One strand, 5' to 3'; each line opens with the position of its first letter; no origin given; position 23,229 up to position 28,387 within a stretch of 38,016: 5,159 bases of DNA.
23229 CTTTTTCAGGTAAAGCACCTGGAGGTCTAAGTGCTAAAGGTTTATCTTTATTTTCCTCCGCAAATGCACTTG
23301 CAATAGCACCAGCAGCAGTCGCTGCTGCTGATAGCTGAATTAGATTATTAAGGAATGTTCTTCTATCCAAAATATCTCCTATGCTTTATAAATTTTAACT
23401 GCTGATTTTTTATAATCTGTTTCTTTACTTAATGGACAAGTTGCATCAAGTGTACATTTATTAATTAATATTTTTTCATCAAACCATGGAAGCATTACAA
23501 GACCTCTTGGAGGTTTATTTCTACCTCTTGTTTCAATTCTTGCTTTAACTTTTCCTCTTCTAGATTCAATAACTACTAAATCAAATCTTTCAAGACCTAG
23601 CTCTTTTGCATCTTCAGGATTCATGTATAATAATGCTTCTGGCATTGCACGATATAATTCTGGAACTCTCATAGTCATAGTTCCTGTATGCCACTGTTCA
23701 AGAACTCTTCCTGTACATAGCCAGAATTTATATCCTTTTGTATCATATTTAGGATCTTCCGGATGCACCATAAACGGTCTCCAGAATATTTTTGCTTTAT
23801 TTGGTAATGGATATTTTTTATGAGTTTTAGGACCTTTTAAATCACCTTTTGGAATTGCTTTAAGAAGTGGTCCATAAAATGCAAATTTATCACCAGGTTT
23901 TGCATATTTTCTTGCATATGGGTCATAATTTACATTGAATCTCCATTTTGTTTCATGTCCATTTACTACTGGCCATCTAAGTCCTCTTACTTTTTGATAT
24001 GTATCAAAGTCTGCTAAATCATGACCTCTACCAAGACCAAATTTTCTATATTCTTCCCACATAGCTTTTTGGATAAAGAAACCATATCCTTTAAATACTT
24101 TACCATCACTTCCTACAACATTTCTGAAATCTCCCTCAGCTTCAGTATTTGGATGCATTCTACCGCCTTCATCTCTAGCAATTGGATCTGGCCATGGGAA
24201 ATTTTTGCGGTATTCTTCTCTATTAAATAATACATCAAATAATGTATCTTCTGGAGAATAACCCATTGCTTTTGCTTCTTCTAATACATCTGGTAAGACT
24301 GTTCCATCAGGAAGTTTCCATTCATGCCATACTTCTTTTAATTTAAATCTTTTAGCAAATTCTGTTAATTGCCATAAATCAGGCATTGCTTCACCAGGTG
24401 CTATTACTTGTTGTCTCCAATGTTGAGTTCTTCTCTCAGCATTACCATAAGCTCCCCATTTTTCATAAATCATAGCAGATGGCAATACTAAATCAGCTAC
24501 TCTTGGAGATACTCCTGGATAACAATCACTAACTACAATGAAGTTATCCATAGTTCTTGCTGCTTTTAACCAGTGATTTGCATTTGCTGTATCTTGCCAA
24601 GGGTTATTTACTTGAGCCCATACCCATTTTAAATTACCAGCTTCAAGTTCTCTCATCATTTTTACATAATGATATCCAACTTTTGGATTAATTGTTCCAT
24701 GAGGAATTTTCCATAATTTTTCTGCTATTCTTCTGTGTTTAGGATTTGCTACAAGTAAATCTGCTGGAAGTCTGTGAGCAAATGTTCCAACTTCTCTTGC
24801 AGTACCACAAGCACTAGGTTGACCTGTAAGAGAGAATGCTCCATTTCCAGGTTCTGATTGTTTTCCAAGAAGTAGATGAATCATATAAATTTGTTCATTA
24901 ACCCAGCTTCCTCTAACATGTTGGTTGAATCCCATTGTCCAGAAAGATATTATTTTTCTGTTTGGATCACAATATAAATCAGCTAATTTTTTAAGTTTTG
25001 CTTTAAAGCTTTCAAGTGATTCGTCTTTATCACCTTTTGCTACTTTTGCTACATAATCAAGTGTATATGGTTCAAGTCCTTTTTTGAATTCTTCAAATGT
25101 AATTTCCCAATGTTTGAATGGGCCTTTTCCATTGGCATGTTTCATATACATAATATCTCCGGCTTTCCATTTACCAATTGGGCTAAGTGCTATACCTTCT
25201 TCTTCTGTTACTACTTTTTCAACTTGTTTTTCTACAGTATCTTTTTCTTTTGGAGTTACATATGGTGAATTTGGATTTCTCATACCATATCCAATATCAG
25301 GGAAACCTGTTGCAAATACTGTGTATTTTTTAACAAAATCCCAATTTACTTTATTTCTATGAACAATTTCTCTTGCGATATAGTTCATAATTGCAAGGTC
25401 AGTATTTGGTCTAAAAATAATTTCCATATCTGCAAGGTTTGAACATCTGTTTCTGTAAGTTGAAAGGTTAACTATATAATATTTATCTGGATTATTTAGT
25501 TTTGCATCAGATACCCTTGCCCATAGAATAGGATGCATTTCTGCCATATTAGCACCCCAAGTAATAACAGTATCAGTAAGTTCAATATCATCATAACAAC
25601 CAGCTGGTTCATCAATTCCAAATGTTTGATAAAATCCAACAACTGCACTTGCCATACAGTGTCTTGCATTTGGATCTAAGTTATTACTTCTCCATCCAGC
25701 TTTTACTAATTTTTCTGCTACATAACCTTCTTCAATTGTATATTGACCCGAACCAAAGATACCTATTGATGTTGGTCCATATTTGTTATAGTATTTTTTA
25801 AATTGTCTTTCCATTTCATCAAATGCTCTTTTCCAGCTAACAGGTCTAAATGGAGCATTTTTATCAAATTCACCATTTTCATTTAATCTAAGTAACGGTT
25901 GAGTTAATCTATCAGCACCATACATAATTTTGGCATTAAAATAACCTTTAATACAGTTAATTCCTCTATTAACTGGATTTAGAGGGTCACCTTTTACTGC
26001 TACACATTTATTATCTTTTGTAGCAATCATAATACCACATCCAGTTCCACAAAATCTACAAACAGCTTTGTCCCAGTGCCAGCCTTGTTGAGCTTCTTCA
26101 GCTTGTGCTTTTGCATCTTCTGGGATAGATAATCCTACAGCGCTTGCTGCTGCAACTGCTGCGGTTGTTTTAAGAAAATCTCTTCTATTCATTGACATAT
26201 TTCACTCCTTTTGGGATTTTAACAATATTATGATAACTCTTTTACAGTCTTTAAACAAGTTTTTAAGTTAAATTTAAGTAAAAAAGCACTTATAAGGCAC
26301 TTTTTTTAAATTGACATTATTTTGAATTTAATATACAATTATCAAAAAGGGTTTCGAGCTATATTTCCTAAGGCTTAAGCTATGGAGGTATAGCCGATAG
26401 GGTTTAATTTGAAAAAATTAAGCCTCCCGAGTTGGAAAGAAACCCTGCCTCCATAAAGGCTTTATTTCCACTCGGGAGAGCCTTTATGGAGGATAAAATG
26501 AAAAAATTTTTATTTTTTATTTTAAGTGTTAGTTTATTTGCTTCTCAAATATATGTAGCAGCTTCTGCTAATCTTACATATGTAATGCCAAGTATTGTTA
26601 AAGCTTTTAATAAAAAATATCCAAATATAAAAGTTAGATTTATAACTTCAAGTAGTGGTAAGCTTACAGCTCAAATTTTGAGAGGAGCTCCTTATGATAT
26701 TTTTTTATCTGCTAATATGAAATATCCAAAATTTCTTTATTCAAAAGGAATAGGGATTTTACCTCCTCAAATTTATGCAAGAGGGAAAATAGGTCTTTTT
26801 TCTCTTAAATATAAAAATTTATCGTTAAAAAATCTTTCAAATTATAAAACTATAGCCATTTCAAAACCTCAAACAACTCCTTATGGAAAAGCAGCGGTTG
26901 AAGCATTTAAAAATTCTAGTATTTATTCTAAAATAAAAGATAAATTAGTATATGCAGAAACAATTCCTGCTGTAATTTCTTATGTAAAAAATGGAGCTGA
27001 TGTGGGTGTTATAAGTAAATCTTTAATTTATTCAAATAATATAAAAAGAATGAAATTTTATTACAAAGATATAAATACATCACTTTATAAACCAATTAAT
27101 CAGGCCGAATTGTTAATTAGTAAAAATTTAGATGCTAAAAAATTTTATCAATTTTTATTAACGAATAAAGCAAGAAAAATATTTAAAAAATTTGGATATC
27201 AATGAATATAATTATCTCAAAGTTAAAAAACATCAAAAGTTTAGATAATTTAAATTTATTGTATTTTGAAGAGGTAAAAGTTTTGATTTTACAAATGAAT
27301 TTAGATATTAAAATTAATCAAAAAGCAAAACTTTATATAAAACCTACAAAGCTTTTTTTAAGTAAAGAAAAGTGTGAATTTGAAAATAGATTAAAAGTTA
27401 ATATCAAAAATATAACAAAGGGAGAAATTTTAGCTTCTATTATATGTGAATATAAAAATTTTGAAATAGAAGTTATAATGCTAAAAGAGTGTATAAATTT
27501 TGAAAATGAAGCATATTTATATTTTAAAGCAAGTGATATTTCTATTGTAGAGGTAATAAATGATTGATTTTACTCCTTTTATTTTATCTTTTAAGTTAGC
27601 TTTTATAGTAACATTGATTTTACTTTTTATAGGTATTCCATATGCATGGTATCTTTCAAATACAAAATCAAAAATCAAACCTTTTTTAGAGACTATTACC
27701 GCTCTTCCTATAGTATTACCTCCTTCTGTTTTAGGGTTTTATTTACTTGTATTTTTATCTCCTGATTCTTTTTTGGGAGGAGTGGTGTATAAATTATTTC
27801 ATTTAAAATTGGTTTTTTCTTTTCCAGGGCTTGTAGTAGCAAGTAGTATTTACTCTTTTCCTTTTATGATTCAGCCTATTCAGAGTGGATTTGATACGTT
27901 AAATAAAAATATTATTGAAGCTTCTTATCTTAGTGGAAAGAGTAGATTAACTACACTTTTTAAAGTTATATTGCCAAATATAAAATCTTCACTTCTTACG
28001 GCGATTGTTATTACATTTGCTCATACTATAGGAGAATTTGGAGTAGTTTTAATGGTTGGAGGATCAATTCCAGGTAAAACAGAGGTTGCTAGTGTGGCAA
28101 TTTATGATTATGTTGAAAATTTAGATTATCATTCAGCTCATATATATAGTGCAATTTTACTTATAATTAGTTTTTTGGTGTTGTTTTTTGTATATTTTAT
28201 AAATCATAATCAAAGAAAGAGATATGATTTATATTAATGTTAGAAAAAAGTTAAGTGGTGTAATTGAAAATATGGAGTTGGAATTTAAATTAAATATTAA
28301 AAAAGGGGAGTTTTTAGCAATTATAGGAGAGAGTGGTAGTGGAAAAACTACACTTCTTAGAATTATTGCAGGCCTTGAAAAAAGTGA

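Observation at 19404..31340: Shared 15-bp direct repeat (GCAC-N7-RCAC) at three nitrate/nitrite-respiration promoters, a candidate operator of the co-located OmpR-family regulator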

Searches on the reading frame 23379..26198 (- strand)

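Call 7: search_protein_families(library=ncbifam, proteins=[window:23379-26198:-])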
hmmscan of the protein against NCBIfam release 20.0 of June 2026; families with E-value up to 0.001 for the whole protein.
window:23379-26198:- (939 aa): 25 families
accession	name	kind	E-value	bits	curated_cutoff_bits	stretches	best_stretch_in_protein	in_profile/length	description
NF010055.0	PRK13532.1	equivalog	0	1390.6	904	1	1-939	1-830/830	nitrate reductase catalytic subunit NapA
TIGR01706.1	NAPA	equivalog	0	1347.7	930.55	1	3-939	2-830/830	periplasmic nitrate reductase subunit alpha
TIGR01591.1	Fdh-alpha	equivalog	4.5e-109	365.4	666.25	3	46-301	2-243/672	formate dehydrogenase subunit alpha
NF041323.1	Nitr_red_NasA_Halo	equivalog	5.8e-75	253.1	1000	3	50-301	3-241/673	assimilatory nitrate reductase NasA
NF047855.1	AssmNtatRedNasC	equivalog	3.4e-74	250.4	1100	3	38-294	16-264/708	assimilatory nitrate reductase catalytic subunit NasC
TIGR01553.1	formate-DH-alph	equivalog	6.3e-49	166.6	814.2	3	3-294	2-305/1009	formate dehydrogenase-N subunit alpha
NF041513.1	formate_DH_Act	exception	2.2e-44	151.6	1400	2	30-296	33-298/1067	formate dehydrogenase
TIGR02166.1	dmsA_ynfE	subfamily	3.2e-35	121.4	777.7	2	3-294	1-300/794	DMSO/selenate family reductase complex A subunit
NF012032.0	PRK15488.1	equivalog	2.9e-34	118.2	694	2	1-332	1-316/759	thiosulfate reductase PhsA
TIGR02693.1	arsenite_ox_L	equivalog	1.4e-28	99.4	359.05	2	66-221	79-234/806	arsenate reductase (azurin) large subunit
TIGR01973.1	NuoG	equivalog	1.7e-25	89.9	470.05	2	44-277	216-429/606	NADH-quinone oxidoreductase subunit NuoG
TIGR01701.1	Fdhalpha-like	subfamily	2.7e-23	82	582.15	1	97-245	99-235/744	FdhF/YdeP family oxidoreductase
NF005895.0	PRK07860.1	equivalog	5.4e-23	80.9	802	2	44-275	238-456/811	NADH-quinone oxidoreductase subunit G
NF011682.0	PRK15102.1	equivalog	9.1e-18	63.7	909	2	1-145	2-148/829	trimethylamine-N-oxide reductase TorA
TIGR00509.1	bisC_fam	subfamily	1.9e-16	59.5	1017.55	2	114-294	68-260/772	molybdopterin guanine dinucleotide-containing S/N-oxide reductase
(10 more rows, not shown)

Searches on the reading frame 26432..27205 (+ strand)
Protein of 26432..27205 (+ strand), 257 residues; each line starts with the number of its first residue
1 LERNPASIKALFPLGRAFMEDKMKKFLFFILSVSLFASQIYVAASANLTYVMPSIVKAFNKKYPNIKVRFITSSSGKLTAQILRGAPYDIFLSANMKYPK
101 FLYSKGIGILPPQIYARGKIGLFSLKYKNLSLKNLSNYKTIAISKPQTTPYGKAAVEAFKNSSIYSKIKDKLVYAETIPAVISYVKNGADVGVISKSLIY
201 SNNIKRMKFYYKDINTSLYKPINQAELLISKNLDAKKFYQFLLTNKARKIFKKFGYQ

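Call 7: search_protein_families(library=ncbifam, proteins=[window:26432-27205:+])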
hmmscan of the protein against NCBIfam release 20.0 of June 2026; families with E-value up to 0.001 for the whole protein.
window:26432-27205:+ (257 aa): 15 families
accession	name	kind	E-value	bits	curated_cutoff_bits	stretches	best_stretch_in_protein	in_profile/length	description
TIGR01256.1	modA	equivalog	3.9e-43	147.9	62.5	1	46-255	2-217/217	molybdate ABC transporter substrate-binding protein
NF007958.0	PRK10677.1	equivalog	3.9e-17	62.1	253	2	131-256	128-253/256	molybdate ABC transporter substrate-binding protein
NF002917.0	PRK03537.1-3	equivalog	1.2e-09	37.7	264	1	20-162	2-150/267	molybdate ABC transporter substrate-binding protein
NF002918.0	PRK03537.1-4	equivalog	2.6e-09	36.8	288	1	39-124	7-90/246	molybdate ABC transporter substrate-binding protein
NF002919.0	PRK03537.1-6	equivalog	2.4e-06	27.2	482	1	39-154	33-151/275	molybdate ABC transporter substrate-binding protein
NF045775.1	acetoin_reg_AlsR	exception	2.9e-06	27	430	1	46-216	99-261/290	acetoin biosynthesis transcriptional regulator AlsR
NF040786.1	LysR_Sec_metab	equivalog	5.7e-06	25.5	250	1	38-202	91-253/298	selenium metabolism-associated LysR family transcriptional regulator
NF002916.0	PRK03537.1-2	equivalog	2.1e-05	24.2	359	1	40-121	7-84/244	molybdate ABC transporter substrate-binding protein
NF052633.1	LysR_TF_PsrA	exception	3.2e-05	23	540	1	46-90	104-149/297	L-proline-binding transcription factor PsrA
NF009326.0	PRK12681.1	equivalog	3.7e-05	23.3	436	1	46-197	102-246/324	HTH-type transcriptional regulator CysB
NF007307.0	PRK09791.1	equivalog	0.00017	20.9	336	0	39-200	96-250/302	LysR family transcriptional regulator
TIGR03261.1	phnS2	equivalog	0.00017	20.8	392.75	0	51-83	34-66/334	putative 2-aminoethylphosphonate ABC transporter substrate-binding protein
NF009327.0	PRK12684.1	subfamily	0.00029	20.2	402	0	47-196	103-245/313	CysB family HTH-type transcriptional regulator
NF047711.1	PutUtilRegPtrR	equivalog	0.00034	19.8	400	1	51-99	103-151/283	putrescine utilization regulator PtrR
NF009324.0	PRK12679.1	equivalog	0.0005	19.3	491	0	46-196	102-245/316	HTH-type transcriptional regulator Cbl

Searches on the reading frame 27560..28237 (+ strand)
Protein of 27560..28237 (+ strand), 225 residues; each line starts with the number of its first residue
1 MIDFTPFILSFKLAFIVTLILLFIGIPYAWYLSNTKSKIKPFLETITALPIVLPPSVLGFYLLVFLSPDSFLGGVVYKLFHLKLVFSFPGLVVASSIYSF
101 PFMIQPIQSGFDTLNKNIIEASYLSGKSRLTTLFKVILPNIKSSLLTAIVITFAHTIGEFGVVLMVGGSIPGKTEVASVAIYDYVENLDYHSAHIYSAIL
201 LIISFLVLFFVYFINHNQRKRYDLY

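Call 8: search_protein_families(library=ncbifam, proteins=[window:27560-28237:+])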
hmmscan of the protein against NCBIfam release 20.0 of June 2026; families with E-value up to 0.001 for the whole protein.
window:27560-28237:+ (225 aa): 25 families
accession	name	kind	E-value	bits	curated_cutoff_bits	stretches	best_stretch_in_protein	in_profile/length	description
TIGR02141.1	modB_ABC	equivalog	3.7e-68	229.3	182.6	1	8-216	1-207/208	molybdate ABC transporter permease subunit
TIGR01581.1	Mo_ABC_porter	hypoth_equivalog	3e-42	144.6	210.3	1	7-208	23-223/225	ABC transporter permease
TIGR02139.1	permease_CysT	equivalog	1.3e-39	136.4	246.1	1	7-219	52-263/265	sulfate ABC transporter permease subunit CysT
NF006939.0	PRK09421.1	equivalog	1.8e-39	135.5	262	1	7-222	12-228/230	molybdate ABC transporter permease subunit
TIGR00969.1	3a0106s02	subfamily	4.5e-39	134.5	240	1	8-212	64-267/272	sulfate ABC transporter permease subunit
NF008208.0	PRK10971.1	equivalog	1.1e-30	107.1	415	1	13-220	66-272/277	sulfate/thiosulfate ABC transporter permease CysT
NF040839.1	tungstate_WtpB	equivalog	2.7e-30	105.8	340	1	8-214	47-247/251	tungstate ABC transporter permease WtpB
TIGR02140.1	permease_CysW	equivalog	1.3e-29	103.5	329.1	1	9-218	51-259/261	sulfate ABC transporter permease subunit CysW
NF008620.0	PRK11602.1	equivalog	5.6e-23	81.6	442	1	9-214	68-272/291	sulfate/thiosulfate ABC transporter permease CysW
TIGR03262.1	PhnU2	equivalog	4.5e-22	78.4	593.25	1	9-219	58-261/546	putative 2-aminoethylphosphonate ABC transporter permease subunit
NF038017.1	ABC_perm1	subfamily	4.2e-20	72.5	100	1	10-201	1-184/184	ABC transporter permease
NF007044.0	PRK09497.1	equivalog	1.2e-16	61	348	1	7-220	65-280/285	spermidine/putrescine ABC transporter permease PotB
NF007963.0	PRK10683.1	equivalog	1.5e-14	54.1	489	1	4-220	96-312/317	putrescine ABC transporter permease PotH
NF011624.0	PRK15050.1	equivalog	1e-13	51.1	247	1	37-215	109-285/297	2-aminoethylphosphonate ABC transporter permease subunit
TIGR03226.1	PhnU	equivalog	1.5e-11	44.4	283.45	1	16-213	113-301/311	2-aminoethylphosphonate ABC transporter permease subunit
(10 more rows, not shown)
